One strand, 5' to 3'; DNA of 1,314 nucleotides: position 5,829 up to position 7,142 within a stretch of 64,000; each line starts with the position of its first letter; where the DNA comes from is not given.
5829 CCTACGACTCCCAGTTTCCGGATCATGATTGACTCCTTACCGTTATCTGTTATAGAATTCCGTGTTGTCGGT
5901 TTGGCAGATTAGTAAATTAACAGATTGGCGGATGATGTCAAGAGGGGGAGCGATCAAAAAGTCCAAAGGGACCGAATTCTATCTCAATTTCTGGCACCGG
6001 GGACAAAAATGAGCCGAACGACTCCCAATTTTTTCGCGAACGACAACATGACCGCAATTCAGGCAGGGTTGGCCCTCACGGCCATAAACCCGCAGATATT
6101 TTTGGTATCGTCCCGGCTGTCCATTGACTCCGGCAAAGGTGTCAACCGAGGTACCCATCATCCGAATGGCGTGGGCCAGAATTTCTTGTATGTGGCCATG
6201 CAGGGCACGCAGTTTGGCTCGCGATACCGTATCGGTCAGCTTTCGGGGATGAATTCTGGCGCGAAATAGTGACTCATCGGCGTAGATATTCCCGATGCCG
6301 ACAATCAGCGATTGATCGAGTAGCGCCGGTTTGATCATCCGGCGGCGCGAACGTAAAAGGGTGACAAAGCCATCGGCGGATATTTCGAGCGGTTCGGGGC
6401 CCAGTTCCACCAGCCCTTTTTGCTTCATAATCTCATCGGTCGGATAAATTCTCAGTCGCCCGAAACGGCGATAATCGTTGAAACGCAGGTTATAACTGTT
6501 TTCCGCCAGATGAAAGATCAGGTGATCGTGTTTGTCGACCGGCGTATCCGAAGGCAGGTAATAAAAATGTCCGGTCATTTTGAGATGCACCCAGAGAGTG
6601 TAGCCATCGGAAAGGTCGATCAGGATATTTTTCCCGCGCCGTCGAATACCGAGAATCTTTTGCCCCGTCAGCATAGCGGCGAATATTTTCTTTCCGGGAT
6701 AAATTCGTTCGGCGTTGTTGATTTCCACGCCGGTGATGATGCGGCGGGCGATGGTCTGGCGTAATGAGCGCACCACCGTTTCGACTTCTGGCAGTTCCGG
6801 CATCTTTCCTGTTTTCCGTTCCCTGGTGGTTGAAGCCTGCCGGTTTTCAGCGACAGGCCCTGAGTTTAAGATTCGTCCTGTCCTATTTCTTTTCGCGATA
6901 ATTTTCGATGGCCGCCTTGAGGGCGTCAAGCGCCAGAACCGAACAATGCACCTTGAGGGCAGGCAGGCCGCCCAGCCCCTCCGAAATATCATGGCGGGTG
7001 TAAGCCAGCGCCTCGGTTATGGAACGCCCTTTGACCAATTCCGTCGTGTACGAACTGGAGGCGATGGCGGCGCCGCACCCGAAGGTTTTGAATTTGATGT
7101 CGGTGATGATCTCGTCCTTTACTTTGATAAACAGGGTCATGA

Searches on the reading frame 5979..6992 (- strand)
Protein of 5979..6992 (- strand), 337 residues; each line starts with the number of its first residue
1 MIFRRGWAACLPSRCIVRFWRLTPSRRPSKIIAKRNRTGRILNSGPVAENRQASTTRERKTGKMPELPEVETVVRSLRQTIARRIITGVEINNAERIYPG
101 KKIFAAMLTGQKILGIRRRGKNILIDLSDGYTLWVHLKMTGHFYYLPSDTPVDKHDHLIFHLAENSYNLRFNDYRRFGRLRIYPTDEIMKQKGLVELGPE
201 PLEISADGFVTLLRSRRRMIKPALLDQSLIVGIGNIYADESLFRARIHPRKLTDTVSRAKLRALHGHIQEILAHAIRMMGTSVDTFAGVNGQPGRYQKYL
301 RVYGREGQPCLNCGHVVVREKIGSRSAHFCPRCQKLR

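Call 36: search_protein_families(library=ncbifam, proteins=[window:5979-6992:-], max_evalue=1e-25)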
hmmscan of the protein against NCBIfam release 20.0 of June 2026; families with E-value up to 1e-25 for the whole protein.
window:5979-6992:- (337 aa): 6 families
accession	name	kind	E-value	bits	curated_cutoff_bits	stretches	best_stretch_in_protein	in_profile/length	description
NF002211.1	PRK01103.1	equivalog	2.3e-88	296.3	212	1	64-335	1-274/274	bifunctional DNA-formamidopyrimidine glycosylase/DNA-(apurinic or apyrimidinic site) lyase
TIGR00577.1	fpg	equivalog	8e-86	287.8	203.3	1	64-334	1-276/276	DNA-formamidopyrimidine glycosylase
NF011385.0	PRK14810.1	equivalog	8.5e-78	261.5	423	1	64-335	1-272/272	DNA-formamidopyrimidine glycosylase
NF010551.0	PRK13945.1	equivalog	1.4e-70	237.9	348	1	64-335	1-282/282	DNA-formamidopyrimidine glycosylase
NF011386.0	PRK14811.1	equivalog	9.3e-61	205.4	414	1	64-337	1-265/269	DNA-formamidopyrimidine glycosylase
NF007763.0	PRK10445.1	equivalog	2.3e-27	96.1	252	1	64-335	1-263/263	endonuclease VIII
